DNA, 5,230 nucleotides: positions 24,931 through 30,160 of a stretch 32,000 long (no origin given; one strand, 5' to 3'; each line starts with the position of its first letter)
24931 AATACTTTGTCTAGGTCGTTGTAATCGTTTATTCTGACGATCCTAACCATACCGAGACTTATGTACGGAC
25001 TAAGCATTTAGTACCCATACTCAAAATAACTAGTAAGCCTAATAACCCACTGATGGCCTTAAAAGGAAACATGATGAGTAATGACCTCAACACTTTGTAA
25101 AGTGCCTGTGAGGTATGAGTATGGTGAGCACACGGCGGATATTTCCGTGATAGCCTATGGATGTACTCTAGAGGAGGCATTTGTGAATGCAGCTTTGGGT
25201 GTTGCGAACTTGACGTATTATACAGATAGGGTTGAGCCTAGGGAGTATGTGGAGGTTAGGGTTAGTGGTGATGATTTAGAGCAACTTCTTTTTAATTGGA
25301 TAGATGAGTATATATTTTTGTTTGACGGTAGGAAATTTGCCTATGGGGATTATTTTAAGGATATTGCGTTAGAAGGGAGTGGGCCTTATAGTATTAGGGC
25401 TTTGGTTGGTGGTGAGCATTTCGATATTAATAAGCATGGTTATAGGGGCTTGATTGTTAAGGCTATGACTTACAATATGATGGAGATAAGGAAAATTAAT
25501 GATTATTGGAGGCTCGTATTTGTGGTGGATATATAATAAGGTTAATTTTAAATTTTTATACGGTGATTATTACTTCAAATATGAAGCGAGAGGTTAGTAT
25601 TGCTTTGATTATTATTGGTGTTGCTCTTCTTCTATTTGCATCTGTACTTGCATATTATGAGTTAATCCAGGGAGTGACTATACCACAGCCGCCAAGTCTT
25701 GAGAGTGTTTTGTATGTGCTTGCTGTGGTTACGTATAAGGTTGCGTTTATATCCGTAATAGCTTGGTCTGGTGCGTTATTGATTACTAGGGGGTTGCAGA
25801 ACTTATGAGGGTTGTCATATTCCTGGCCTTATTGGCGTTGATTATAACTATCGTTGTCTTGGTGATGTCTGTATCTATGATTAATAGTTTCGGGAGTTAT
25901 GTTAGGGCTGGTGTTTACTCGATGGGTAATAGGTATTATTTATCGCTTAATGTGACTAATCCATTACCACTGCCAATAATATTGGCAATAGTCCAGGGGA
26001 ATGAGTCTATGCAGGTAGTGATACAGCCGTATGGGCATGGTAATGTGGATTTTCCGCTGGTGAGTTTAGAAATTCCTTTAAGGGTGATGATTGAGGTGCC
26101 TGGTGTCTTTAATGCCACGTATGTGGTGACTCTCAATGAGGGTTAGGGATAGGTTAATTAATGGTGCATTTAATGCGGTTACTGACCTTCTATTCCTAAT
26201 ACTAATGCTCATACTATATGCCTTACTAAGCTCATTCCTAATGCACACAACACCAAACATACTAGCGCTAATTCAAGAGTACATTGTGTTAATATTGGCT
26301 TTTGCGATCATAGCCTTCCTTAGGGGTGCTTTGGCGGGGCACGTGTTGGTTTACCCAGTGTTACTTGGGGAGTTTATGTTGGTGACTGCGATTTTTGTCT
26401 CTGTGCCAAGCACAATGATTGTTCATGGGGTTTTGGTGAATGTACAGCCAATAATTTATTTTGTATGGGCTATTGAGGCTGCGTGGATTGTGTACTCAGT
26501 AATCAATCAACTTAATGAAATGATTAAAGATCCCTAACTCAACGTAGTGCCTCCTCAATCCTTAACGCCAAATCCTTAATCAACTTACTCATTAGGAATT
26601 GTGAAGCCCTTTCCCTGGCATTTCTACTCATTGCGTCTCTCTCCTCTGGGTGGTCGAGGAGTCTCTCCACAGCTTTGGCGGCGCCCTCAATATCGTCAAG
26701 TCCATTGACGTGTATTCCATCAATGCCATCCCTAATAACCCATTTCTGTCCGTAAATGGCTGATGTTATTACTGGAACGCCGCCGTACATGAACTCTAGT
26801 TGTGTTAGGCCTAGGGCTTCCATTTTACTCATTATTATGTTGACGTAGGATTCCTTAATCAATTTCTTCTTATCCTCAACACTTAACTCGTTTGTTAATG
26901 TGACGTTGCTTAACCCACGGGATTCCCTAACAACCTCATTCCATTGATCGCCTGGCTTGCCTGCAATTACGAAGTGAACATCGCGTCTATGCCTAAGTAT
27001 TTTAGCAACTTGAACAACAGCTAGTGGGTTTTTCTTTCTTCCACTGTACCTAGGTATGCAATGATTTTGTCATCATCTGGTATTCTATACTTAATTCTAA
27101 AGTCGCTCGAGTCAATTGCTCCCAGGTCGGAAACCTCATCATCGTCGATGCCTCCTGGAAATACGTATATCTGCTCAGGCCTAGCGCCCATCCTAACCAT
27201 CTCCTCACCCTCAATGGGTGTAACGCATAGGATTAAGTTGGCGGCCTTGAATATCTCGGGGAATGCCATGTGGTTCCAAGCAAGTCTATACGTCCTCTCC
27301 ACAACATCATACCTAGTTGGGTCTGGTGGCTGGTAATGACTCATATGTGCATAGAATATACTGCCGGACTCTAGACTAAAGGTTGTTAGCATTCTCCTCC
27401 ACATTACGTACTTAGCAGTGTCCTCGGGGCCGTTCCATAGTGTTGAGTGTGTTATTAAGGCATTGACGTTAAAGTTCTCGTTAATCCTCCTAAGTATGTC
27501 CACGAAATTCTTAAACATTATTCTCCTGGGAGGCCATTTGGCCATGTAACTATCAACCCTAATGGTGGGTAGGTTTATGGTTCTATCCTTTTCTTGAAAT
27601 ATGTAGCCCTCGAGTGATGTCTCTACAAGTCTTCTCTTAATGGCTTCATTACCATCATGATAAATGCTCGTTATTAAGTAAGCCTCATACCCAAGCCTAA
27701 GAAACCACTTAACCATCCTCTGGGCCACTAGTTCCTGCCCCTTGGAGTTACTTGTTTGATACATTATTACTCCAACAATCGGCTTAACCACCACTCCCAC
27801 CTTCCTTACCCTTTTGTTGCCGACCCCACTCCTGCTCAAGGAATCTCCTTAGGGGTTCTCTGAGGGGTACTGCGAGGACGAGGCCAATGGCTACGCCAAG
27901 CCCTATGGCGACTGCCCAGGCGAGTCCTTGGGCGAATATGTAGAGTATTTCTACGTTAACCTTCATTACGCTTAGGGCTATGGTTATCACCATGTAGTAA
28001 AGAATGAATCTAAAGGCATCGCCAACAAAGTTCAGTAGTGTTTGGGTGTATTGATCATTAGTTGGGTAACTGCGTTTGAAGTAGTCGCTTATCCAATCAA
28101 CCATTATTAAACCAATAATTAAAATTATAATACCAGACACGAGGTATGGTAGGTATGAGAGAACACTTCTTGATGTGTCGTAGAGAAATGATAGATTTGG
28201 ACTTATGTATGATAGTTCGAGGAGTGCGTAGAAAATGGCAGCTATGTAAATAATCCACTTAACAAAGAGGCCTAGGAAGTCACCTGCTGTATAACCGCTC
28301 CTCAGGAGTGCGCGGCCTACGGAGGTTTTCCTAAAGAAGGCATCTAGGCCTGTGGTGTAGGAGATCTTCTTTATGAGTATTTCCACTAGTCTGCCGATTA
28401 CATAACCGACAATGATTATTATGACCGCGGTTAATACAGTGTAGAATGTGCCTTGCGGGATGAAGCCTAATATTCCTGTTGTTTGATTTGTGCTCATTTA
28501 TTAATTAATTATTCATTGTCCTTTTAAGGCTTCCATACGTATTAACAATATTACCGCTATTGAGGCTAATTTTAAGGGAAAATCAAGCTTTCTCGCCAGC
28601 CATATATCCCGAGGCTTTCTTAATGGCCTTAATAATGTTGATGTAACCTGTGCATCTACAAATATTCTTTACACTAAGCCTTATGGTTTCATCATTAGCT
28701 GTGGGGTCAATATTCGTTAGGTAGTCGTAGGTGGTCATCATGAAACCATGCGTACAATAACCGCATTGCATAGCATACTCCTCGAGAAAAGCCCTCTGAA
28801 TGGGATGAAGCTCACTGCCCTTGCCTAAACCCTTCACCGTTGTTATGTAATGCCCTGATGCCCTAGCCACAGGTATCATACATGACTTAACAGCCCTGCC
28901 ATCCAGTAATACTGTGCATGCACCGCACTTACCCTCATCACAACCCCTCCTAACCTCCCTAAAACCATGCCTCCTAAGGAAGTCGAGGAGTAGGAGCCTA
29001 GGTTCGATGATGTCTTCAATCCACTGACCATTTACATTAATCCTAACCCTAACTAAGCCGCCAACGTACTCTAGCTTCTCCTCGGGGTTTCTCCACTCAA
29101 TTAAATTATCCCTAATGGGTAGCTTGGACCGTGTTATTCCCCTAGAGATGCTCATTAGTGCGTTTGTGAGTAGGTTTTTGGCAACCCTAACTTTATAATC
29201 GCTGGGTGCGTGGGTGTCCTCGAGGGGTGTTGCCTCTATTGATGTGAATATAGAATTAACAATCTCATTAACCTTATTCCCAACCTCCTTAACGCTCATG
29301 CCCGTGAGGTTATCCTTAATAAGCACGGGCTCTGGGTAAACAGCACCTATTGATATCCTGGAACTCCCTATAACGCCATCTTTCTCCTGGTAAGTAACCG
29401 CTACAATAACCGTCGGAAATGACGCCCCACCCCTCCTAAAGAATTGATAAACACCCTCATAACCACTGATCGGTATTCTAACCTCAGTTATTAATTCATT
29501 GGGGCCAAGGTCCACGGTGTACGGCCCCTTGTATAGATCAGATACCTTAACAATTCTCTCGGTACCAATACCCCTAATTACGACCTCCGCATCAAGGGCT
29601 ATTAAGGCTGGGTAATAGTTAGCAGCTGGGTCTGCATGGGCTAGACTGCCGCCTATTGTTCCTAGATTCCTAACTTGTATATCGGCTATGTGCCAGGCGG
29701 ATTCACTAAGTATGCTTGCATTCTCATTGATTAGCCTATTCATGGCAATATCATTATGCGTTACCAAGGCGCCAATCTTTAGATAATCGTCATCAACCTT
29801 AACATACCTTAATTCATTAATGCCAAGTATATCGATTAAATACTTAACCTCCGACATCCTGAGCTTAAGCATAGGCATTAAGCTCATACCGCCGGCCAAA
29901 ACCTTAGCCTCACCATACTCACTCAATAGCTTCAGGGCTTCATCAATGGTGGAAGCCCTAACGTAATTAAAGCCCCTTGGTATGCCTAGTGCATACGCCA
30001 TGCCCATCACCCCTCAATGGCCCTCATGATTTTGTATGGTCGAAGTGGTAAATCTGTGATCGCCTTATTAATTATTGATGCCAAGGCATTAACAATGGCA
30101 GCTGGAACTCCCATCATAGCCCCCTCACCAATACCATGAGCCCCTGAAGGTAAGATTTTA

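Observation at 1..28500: Extreme, orientation-independent strand asymmetry: + strand A/C-rich on the left, G/T-rich on the right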

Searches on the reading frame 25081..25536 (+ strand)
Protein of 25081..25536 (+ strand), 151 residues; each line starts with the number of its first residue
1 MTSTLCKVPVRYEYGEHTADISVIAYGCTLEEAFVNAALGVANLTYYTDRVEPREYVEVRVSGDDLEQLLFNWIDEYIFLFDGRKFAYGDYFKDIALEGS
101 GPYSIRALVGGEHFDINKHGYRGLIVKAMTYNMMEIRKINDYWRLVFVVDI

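Call 8: search_protein_families(library=pfam, proteins=[window:25081-25536:+], max_evalue=0.01)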
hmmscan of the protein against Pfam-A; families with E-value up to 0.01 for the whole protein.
window:25081-25536:+ (151 aa): 1 family
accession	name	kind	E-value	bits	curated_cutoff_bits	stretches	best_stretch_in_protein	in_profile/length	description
PF01951.21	Archease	-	1.6e-39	135.8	25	1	12-151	1-136/136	Archease protein family (MTH1598/TM1083)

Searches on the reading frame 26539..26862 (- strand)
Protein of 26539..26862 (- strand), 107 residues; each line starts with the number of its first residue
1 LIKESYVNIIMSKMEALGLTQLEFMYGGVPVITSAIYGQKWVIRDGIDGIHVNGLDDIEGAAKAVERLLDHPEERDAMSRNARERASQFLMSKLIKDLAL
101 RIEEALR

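Call 8: search_protein_families(library=pfam, proteins=[window:26539-26862:-], max_evalue=0.01)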
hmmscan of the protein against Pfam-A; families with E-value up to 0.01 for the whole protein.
window:26539-26862:- (107 aa): 3 families
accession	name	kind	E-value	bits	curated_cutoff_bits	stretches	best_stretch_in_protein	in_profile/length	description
PF00534.26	Glycos_transf_1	-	9.4e-15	55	26.4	1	2-85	90-172/172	Glycosyl transferases group 1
PF13692.12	Glyco_trans_1_4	-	1.6e-08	35.3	27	1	3-70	75-141/142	Glycosyl transferases group 1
PF13524.12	Glyco_trans_1_2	-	0.00011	22.6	25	1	28-87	74-130/144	Glycosyl transferase-like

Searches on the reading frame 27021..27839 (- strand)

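Call 8: search_protein_families(library=pfam, proteins=[window:27021-27839:-], max_evalue=0.01)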
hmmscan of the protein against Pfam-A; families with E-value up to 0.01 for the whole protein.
window:27021-27839:- (272 aa): 2 families
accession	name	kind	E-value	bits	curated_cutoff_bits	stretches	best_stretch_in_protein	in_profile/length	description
PF13439.12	Glyco_transf_4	-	1.5e-07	32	28.5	1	34-234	3-169/170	Glycosyltransferase Family 4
PF13579.12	Glyco_trans_4_4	-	0.0055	17.5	29.7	1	34-230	2-158/158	Glycosyl transferase 4-like domain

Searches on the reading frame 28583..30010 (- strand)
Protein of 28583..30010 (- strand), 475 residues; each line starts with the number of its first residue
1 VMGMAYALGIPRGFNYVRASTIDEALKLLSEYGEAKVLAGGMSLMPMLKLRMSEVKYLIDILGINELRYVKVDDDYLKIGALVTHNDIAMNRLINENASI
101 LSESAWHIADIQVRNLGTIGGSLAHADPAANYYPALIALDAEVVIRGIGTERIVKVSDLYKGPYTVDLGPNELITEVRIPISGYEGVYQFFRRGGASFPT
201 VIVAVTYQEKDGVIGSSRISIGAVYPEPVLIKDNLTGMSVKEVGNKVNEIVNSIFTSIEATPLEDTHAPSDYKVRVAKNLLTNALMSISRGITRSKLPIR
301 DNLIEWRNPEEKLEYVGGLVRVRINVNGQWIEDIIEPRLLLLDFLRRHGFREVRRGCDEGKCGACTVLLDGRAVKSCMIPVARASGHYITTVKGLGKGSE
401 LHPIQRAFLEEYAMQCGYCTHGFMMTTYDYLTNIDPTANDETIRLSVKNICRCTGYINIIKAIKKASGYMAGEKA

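Call 8: search_protein_families(library=pfam, proteins=[window:28583-30010:-], max_evalue=0.01)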
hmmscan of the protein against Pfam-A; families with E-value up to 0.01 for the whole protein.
window:28583-30010:- (475 aa): 5 families
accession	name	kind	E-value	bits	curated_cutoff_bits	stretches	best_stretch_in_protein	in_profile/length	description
PF00941.27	FAD_binding_5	-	7.2e-53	179.3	27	1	14-181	3-169/170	FAD binding domain in molybdopterin dehydrogenase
PF01799.25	Fer2_2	-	3.6e-25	88.3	30.3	1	391-464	1-75/75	[2Fe-2S] binding domain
PF00111.32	Fer2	-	8e-07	29.4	21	1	325-375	2-53/77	2Fe-2S iron-sulfur cluster binding domain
PF03450.22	CO_deh_flav_C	-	1.1e-05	26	25.5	1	188-286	3-100/102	CO dehydrogenase flavoprotein C-terminal domain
PF13085.11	Fer2_3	-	0.00011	22.6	27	1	354-388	49-83/107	2Fe-2S iron-sulfur cluster binding domain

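Call 16: find_encoding_contigs(protein=window:28583-30010:-, flank=10000, max_places=4)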
Protein window:28583-30010:- (475 aa): no gene with exactly this product is on record in the collection.
